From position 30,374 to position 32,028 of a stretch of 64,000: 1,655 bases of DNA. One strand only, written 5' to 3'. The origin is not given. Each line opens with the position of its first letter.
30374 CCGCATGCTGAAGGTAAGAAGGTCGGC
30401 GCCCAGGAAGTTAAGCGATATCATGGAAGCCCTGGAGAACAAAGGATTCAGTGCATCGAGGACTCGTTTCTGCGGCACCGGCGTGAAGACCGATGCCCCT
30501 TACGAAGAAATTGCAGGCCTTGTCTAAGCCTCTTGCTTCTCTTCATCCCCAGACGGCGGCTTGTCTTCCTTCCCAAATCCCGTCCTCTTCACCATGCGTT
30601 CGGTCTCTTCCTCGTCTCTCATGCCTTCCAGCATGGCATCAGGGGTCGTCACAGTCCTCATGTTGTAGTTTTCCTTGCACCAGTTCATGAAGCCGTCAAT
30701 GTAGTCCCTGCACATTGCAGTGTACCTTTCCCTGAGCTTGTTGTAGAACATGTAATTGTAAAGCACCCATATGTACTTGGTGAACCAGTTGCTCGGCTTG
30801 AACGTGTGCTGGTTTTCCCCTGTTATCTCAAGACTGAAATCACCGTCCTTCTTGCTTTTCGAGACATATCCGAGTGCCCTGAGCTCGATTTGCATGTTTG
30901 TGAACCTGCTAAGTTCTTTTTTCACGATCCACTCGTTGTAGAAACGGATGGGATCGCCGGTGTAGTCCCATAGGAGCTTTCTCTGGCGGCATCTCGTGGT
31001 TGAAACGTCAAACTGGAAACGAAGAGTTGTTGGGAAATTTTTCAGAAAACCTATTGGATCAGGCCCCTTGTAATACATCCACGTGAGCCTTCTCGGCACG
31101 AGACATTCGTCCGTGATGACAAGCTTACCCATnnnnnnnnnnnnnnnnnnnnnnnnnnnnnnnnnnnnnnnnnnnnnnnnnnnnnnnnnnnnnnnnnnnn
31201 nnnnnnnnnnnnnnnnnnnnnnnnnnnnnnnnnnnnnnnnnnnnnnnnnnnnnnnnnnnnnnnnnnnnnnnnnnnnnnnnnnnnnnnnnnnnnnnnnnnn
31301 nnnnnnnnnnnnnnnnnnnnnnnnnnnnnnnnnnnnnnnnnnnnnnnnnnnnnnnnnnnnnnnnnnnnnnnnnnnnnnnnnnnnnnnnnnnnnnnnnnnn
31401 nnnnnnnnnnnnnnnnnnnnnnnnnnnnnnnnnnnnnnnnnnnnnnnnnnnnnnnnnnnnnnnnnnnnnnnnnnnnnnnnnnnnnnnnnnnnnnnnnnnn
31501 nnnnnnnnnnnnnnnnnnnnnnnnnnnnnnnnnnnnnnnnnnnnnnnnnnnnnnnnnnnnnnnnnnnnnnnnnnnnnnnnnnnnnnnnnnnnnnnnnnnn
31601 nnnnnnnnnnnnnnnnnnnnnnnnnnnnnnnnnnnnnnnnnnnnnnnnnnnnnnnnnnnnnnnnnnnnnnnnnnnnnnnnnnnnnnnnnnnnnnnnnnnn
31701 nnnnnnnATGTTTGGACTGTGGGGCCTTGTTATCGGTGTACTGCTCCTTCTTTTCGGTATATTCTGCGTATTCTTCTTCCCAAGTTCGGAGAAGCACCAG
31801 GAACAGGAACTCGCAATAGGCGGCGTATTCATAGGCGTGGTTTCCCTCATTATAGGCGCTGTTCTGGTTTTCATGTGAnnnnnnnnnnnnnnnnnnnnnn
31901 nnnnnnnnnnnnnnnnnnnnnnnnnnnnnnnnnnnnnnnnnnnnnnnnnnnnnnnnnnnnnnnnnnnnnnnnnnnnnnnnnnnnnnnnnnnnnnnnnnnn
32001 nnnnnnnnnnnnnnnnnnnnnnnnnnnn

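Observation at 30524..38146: Candidate uncharacterised multi-gene system: paralog pair, small membrane protein, helical protein, EndoIV-like barrel, MNT-HEPN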

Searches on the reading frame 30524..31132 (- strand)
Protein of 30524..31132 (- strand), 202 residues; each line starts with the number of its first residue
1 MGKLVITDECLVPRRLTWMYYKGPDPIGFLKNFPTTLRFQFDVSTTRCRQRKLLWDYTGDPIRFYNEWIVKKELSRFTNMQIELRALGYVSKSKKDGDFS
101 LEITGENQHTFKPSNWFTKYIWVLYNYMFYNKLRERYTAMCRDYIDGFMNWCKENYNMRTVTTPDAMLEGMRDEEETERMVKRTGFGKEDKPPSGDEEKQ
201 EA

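Call 3: search_protein_families(library=pfam, proteins=[window:30524-31132:-], max_evalue=0.1)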
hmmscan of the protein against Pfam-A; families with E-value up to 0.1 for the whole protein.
window:30524-31132:- (202 aa): 0 families

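Call 4: search_protein_families(library=ncbifam, proteins=[window:30524-31132:-], max_evalue=0.1)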
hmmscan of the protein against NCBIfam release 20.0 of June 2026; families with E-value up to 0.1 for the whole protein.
window:30524-31132:- (202 aa): 0 families

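Call 7: search_protein_families(library=padloc, proteins=[window:30524-31132:-], max_evalue=0.1)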
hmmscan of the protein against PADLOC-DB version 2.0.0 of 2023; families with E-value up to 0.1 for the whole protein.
window:30524-31132:- (202 aa): 0 families

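Call 8: search_protein_families(library=phrogs, proteins=[window:30524-31132:-], max_evalue=0.1)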
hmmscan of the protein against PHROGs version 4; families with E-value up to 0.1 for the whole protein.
window:30524-31132:- (202 aa): 1 family
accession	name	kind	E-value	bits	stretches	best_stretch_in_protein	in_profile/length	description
phrog_16100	-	unknown function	0.051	14.6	1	70-139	26-85/103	-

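Call 31: search_solved_structures(query=A5, max_evalue=10)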
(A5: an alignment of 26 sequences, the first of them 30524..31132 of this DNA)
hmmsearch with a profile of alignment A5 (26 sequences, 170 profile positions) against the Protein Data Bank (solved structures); distinct sequences matched with E-value up to 10: 3.
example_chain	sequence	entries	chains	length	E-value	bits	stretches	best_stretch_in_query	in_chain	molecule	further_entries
9ues_B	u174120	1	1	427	0.68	12.6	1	36-66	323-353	Subtilisin-like serine protease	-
3afg_A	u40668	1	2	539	0.71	12.6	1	36-66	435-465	Subtilisin-like serine protease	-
7uuw_G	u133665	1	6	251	1.4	11.7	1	31-71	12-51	Alpha-catenin-like protein hmp-1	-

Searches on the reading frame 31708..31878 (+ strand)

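Call 3: search_protein_families(library=pfam, proteins=[window:31708-31878:+], max_evalue=0.1)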
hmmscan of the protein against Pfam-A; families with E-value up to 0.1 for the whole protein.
window:31708-31878:+ (56 aa): 6 families
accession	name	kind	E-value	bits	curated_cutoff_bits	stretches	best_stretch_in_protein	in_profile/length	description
PF05745.16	CRPA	-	0.0029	18.1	23.6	1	7-53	69-114/150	Chlamydia 15 kDa cysteine-rich outer membrane protein (CRPA)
PF19885.4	DUF6358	-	0.0098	16.5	28.4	1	16-54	14-52/61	Family of unknown function (DUF6358)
PF14899.11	DUF4492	-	0.01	16.2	27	1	4-31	20-47/63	Domain of unknown function (DUF4492)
PF03994.20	DUF350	-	0.015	15.8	26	1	2-53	74-129/133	Domain of Unknown Function (DUF350)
PF12911.12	OppC_N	-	0.035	14.4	23.9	1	4-31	17-44/53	N-terminal TM domain of oligopeptide transport permease C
PF03729.18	DUF308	-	0.036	14.8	25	1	7-55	26-73/73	Short repeat of unknown function (DUF308)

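Call 4: search_protein_families(library=ncbifam, proteins=[window:31708-31878:+], max_evalue=0.1)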
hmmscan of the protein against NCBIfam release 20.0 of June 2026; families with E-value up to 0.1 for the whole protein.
window:31708-31878:+ (56 aa): 5 families
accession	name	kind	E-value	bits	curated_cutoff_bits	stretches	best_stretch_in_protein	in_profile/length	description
NF045849.1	ICE_MMCAP2_0565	equivalog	0.0062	16.2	40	1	2-53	14-69/80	Mbov_0395 family pilin-like conjugal transfer protein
NF047765.1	LIC_13387_fam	subfamily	0.034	13.8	33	1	6-55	61-112/131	LIC_13387 family protein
NF047981.1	RC1041_fam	subfamily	0.036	13.8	90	1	8-31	27-50/57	RC1041 family protein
TIGR00304.2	TIGR00304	equivalog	0.047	13.5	33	1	3-50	5-48/76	TIGR00304 family membrane protein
NF000780.0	PRK00052.4-1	equivalog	0.095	11.9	547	1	11-55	38-81/327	prolipoprotein diacylglyceryl transferase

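Call 7: search_protein_families(library=padloc, proteins=[window:31708-31878:+], max_evalue=0.1)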
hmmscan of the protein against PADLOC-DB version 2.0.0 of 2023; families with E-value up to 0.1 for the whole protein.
window:31708-31878:+ (56 aa): 0 families

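Call 8: search_protein_families(library=phrogs, proteins=[window:31708-31878:+], max_evalue=0.1)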
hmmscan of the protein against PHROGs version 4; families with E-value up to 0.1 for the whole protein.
window:31708-31878:+ (56 aa): 3 families
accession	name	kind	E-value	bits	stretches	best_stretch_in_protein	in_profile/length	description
phrog_14371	-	unknown function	0.0009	20.3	1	7-55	59-107/158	-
phrog_1521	-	unknown function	0.0014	19.4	1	7-55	43-91/222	-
phrog_29907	-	unknown function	0.029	15.8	1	2-51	77-126/134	-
